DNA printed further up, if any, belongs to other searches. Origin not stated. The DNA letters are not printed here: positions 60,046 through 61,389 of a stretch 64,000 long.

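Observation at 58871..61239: TIR-domain / receiver fusion with slippage-prone repeat linker, in operon with a receiver-HEAT protein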

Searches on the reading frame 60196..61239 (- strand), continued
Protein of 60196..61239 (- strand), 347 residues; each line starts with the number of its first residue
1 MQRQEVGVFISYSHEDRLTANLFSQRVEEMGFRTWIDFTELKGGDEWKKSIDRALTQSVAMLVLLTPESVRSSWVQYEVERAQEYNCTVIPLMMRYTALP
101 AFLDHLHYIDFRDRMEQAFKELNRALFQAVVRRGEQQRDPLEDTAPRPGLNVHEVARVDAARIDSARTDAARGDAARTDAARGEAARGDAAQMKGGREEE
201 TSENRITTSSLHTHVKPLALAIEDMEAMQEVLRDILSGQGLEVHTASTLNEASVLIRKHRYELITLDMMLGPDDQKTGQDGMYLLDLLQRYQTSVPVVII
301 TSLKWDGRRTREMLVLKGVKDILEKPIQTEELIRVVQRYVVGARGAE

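Call 32: find_related_loci(query=A1, collection=genome_contigs, flank=10000)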
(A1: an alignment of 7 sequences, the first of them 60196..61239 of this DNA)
Query A1 (347 aa) in genome_contigs; peptide patterns used: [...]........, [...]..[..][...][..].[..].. (x = any residue, [..] = any of these).
23 stretches matched a pattern; 7 encode a relative of the query (tblastn E <= 1e-3); 7 distinct loci.
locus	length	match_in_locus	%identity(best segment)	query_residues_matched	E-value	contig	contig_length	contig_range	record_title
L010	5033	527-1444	49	1-347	4e-100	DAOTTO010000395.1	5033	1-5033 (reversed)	MAG TPA_asm: Anaerolineae bacterium isolate F11_13 k119_6392852, whole genome shotgun sequence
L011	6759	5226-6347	44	1-340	3e-89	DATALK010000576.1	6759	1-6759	MAG TPA_asm: Phototrophicaceae bacterium isolate SMAG_U6962 k141_654141, whole genome shotgun sequence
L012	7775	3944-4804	41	4-344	2e-81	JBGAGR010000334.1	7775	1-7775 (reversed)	MAG: Aggregatilineales bacterium isolate MAG_MBR_H125.63 MBRH125-63_opera_contig_14496, whole genome shotgun sequence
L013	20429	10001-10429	48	1-145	6e-41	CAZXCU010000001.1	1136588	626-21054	MAG TPA_asm: uncultured Anaerolineae bacterium isolate SRP287051_co1_160 genome assembly, contig: NODE_3_length_1136588_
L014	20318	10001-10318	46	6-111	8e-29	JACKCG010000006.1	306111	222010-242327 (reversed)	MAG: Anaerolineaceae bacterium isolate HK-STAS-CHLO-41 HK-STAS-CHLO-41_6, whole genome shotgun sequence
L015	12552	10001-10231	34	8-84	5e-9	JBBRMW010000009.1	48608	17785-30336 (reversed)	MAG: Aggregatilineales bacterium isolate La1_metabat2.073 LA1C_B2.073_k141_2154594L_48608_cov_12.0009, whole genome shot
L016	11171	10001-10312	30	4-99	9e-8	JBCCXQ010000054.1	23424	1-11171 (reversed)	MAG: Cyanobacteria bacterium P01_F01_bin.13 k141_3466398_length_23424_cov_23.1289, whole genome shotgun sequence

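Call 35: search_protein_families(library=pfam, proteins=[L012:392-1903:-, L012:1981-3051:+, L012:3113-3808:+, L012:3926-4810:+, L012:4788-6170:+, L012:6177-7682:+, L008:4065-5078:+, L008:6150-6758:+, L005:8953-9906:+], max_evalue=0.001)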
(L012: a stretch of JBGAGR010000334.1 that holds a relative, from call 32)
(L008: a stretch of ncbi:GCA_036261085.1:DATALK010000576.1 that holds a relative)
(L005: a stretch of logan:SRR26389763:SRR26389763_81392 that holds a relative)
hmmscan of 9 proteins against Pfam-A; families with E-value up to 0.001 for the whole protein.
L012:392-1903:- (503 aa): 2 families
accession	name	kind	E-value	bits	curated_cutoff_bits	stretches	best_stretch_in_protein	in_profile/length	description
PF00561.26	Abhydrolase_1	-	8.7e-21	75.1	25.8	1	86-242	2-109/245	alpha/beta hydrolase fold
PF08386.16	Abhydrolase_4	-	1.8e-12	47.7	21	1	404-491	14-103/103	TAP-like protein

L012:1981-3051:+ (356 aa): 2 families
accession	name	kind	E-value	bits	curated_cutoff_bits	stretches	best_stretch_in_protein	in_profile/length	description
PF20511.4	PMI_typeI_cat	-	2.9e-14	53.8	22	1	42-143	3-111/143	Phosphomannose isomerase type I, catalytic domain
PF21621.3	MPI_cupin_dom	-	2.3e-09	37.5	27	1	303-353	28-78/79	Mannose-6-phosphate isomerase, cupin domain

L012:3113-3808:+ (231 aa): 1 family
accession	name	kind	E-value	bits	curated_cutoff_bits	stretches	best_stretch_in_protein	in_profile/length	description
PF01048.26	PNP_UDP_1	-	1.4e-20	74.1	25.1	1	50-206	59-202/233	Phosphorylase superfamily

L012:3926-4810:+ (294 aa): 3 families
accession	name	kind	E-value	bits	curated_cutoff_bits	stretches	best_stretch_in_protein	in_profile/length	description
PF13676.11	TIR_2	-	3.7e-26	92.5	28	1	11-125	1-121/122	TIR domain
PF00072.30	Response_reg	-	2.3e-14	53.9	30.2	1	170-285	2-110/111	Response regulator receiver domain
PF08937.16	ThsB_TIR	-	1.1e-06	29.4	21.2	1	12-93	1-91/100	Thoeris protein ThsB, TIR-like domain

L012:4788-6170:+ (460 aa): 5 families
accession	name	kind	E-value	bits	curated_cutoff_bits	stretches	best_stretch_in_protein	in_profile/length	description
PF13646.12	HEAT_2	-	1e-23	83.8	27.7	2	287-364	10-88/88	HEAT repeats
PF00072.30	Response_reg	-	7.9e-19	68.3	30.2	1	28-132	1-102/111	Response regulator receiver domain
PF02985.28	HEAT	-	1.6e-10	40.6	23.5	0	341-366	2-27/31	HEAT repeat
PF03130.22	HEAT_PBS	-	2.2e-08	34.3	20.9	1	324-350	1-27/27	PBS lyase HEAT-like repeat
PF13513.12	HEAT_EZ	-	7.9e-08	33.1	27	0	338-366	27-55/55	HEAT-like repeat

L012:6177-7682:+ (501 aa): 2 families
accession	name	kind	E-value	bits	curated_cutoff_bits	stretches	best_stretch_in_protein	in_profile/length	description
PF00883.26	Peptidase_M17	-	4.7e-113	378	25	1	184-489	2-309/310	Cytosol aminopeptidase family, catalytic domain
PF02789.23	Peptidase_M17_N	-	7.7e-26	91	23.4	1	19-145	1-127/129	Cytosol aminopeptidase family, N-terminal domain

L008:4065-5078:+ (337 aa): 0 families

L008:6150-6758:+ (203 aa): 1 family
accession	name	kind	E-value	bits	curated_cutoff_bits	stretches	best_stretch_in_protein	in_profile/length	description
PF00072.30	Response_reg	-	1.1e-22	80.8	30.2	1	14-124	2-110/111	Response regulator receiver domain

L005:8953-9906:+ (318 aa): 1 family
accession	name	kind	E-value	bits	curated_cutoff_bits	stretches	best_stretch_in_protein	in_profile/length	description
PF00072.30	Response_reg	-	2.3e-17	63.6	30.2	1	14-124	1-110/111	Response regulator receiver domain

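Call 36: find_encoding_contigs(protein=P0080, flank=6000, max_places=3)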
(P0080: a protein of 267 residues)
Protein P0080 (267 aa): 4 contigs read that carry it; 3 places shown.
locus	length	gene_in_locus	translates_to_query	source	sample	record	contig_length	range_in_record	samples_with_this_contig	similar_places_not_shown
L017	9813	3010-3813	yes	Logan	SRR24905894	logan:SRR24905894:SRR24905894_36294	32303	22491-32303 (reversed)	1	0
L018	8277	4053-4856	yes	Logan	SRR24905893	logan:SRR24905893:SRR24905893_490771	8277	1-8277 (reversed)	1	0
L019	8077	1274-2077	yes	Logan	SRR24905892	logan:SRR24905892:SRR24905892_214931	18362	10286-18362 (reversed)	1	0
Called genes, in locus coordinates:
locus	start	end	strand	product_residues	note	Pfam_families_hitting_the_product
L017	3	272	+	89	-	?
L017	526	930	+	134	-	-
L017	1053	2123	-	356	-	PF00589:Phage_integrase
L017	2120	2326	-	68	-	-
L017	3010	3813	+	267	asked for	PF13676:TIR_2, PF00072:Response_reg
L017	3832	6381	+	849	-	PF00072:Response_reg, PF12755:Vac14_Fab1_bd (faint), PF21581:SCD (faint), PF02985:HEAT (faint), PF22646:PPP2R1A-like_HEAT (faint), PF03130:HEAT_PBS (faint), PF13513:HEAT_EZ (faint), PF13646:HEAT_2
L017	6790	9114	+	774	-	PF28530:DUF8426, PF00004:AAA (weak), PF07728:AAA_5, PF28529:McrB_lid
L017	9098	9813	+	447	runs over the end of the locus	PF10117:McrBC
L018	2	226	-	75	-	?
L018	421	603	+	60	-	-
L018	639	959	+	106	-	-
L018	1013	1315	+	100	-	-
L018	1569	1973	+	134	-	-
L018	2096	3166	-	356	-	PF00589:Phage_integrase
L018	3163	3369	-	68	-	-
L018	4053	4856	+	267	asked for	PF13676:TIR_2, PF00072:Response_reg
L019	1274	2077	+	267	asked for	PF13676:TIR_2, PF00072:Response_reg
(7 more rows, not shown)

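Call 37: find_encoding_contigs(protein=P0086, flank=6000, max_places=3)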
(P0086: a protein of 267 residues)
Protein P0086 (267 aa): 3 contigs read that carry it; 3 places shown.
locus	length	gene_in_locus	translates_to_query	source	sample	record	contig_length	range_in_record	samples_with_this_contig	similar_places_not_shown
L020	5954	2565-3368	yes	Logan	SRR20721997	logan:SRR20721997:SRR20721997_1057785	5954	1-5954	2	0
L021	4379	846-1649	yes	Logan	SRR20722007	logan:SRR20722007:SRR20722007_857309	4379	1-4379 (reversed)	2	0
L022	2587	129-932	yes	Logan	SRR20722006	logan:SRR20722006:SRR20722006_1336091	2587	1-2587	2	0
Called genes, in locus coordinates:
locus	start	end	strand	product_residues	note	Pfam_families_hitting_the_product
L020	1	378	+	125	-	?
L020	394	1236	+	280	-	-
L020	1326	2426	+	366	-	PF01734:Patatin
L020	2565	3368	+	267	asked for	PF01582:TIR (weak), PF08937:ThsB_TIR, PF13676:TIR_2, PF00072:Response_reg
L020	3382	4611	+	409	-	PF13646:HEAT_2, PF00072:Response_reg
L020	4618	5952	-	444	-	?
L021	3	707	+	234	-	?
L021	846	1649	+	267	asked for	PF01582:TIR (weak), PF08937:ThsB_TIR, PF13676:TIR_2, PF00072:Response_reg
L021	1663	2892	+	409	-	PF13646:HEAT_2, PF00072:Response_reg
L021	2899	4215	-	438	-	PF01595:CNNM, PF00571:CBS (weak), PF03471:CorC_HlyC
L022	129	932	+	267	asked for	PF01582:TIR (weak), PF08937:ThsB_TIR, PF13676:TIR_2, PF00072:Response_reg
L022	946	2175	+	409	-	PF13646:HEAT_2, PF00072:Response_reg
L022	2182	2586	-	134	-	?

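Call 51: find_encoding_contigs(protein=P0002, flank=3000, max_places=2)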
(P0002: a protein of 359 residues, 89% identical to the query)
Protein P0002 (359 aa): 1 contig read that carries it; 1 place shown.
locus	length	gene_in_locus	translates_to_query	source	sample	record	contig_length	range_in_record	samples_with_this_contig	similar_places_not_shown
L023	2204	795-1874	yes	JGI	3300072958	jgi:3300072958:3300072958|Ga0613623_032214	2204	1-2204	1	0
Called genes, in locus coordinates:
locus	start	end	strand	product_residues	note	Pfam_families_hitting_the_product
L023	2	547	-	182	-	?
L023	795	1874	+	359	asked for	PF01582:TIR (weak), PF08937:ThsB_TIR, PF13676:TIR_2, PF00072:Response_reg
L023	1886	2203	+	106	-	?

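Call 56: list_cluster_members(proteins=[P0068, P0069, P0070, P0071, P0073, P0074, P0088, P0087, P0093, P0095])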
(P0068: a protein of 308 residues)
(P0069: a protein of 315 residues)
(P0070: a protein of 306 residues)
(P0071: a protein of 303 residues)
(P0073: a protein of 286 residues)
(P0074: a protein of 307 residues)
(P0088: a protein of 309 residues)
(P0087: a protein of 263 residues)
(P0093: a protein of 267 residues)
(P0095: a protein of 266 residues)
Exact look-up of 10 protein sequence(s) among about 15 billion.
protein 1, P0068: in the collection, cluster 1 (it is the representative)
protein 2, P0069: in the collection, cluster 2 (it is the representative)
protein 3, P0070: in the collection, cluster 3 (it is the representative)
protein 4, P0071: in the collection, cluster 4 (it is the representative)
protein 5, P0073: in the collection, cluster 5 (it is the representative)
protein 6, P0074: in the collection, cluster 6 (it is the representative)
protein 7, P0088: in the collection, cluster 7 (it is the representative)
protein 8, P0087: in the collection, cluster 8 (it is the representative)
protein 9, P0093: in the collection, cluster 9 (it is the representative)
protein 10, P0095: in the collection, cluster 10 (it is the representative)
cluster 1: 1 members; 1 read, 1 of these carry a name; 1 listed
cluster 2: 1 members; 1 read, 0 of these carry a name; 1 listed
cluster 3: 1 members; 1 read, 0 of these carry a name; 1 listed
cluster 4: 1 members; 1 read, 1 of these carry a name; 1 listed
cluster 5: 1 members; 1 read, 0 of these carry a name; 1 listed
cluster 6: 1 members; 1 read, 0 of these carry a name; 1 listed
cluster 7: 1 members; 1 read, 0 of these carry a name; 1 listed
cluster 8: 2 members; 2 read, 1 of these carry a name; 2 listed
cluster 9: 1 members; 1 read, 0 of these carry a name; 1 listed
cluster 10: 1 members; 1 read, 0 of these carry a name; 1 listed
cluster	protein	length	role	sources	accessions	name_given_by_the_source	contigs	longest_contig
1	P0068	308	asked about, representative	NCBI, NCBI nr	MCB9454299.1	MAG: TIR domain-containing protein [Anaerolineaceae bacterium] | TIR domain-containing protein [Anaerolineaceae bacterium]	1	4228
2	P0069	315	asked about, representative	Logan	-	-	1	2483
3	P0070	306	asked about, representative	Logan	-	-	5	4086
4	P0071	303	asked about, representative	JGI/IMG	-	CheY-like chemotaxis protein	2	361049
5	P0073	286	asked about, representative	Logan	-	-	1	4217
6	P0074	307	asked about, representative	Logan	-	-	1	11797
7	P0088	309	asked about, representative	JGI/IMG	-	-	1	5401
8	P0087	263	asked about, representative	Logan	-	-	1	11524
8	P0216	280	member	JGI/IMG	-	CheY-like chemotaxis protein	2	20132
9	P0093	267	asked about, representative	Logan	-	-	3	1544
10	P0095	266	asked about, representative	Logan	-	-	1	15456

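Call 57: find_encoding_contigs(protein=P0071, flank=10000, max_places=1)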
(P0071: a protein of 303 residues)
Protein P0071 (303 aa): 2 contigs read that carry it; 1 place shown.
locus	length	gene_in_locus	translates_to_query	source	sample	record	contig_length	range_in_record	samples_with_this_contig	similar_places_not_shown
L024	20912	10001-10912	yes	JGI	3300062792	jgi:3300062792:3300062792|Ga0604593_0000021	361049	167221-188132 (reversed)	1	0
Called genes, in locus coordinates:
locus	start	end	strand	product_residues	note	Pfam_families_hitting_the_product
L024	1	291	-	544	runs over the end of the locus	PF00083:Sugar_tr, PF07690:MFS_1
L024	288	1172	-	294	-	PF07161:LppX_LprAFG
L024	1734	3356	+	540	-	PF00246:Peptidase_M14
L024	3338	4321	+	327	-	PF26550:Tricorn_2nd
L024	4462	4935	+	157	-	PF14376:Haem_bd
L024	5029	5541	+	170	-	PF00994:MoCF_biosynth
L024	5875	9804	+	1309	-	PF04563:RNA_pol_Rpb2_1, PF04561:RNA_pol_Rpb2_2, PF04565:RNA_pol_Rpb2_3, PF10385:RNA_pol_Rpb2_45, PF00562:RNA_pol_Rpb2_6, PF04560:RNA_pol_Rpb2_7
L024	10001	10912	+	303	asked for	PF01582:TIR (faint), PF08937:ThsB_TIR, PF13676:TIR_2, PF00072:Response_reg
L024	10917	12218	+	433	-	PF00072:Response_reg, PF02985:HEAT (faint), PF13646:HEAT_2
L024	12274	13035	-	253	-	PF13085:Fer2_3, PF13187:Fer4_9 (faint), PF13237:Fer4_10, PF13183:Fer4_8, PF13534:Fer4_17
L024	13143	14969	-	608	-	PF00890:FAD_binding_2, PF01266:DAO, PF01946:Thi4 (faint), PF03486:HI0933_like (faint), PF07992:Pyr_redox_2 (faint), PF02910:Succ_DH_flav_C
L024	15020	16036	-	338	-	PF01127:Sdh_cyt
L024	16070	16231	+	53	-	-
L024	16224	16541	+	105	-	-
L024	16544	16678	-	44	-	-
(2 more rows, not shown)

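Call 58: find_encoding_contigs(protein=P0095, flank=10000, max_places=1)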
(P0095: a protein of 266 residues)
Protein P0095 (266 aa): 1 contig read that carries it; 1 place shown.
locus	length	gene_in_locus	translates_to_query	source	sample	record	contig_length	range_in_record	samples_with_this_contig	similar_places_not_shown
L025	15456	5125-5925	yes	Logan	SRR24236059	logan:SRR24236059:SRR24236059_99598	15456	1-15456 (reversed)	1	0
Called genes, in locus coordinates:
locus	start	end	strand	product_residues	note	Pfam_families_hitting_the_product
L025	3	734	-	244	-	?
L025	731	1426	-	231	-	-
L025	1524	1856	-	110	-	PF11969:DcpS_C, PF01230:HIT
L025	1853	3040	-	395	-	-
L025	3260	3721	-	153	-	PF06841:Phage_T4_gp19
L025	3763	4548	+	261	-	-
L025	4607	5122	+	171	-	PF00072:Response_reg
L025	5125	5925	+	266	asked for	PF13676:TIR_2, PF00072:Response_reg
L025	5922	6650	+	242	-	PF13646:HEAT_2 (faint)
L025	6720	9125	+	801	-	PF01839:FG-GAP (faint), PF13517:FG-GAP_3, PF11617:Cu-binding_MopE, PF13517:FG-GAP_3, PF07593:UnbV_ASPIC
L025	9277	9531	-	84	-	-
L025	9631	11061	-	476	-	PF00158:Sigma54_activat, PF01078:Mg_chelatase (faint), PF14532:Sigma54_activ_2 (weak), PF07728:AAA_5 (weak)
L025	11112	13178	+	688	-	-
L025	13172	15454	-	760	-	?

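Call 59: find_encoding_contigs(protein=P0087, flank=10000, max_places=1)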
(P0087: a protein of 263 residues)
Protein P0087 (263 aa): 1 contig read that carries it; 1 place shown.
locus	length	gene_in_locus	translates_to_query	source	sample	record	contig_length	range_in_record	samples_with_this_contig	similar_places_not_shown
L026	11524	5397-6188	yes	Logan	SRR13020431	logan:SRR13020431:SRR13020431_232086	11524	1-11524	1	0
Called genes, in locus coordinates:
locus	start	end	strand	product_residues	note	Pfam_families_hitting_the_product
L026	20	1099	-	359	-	-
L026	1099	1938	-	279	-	-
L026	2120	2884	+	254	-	-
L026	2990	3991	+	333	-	-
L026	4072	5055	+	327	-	PF00248:Aldo_ket_red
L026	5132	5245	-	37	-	-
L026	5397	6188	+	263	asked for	PF01582:TIR (weak), PF08937:ThsB_TIR (weak), PF13676:TIR_2, PF00072:Response_reg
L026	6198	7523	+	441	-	PF00072:Response_reg, PF03130:HEAT_PBS (faint), PF02985:HEAT (faint), PF13646:HEAT_2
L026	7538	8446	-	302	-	-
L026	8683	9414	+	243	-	PF00149:Metallophos, PF12850:Metallophos_2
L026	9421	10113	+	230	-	PF01325:Fe_dep_repress, PF12802:MarR_2 (faint), PF13545:HTH_Crp_2 (faint), PF13412:HTH_24 (weak), PF02742:Fe_dep_repr_C, PF04023:FeoA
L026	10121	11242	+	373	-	PF25182:NonGDSL (weak), PF00657:Lipase_GDSL (faint), PF13472:Lipase_GDSL_2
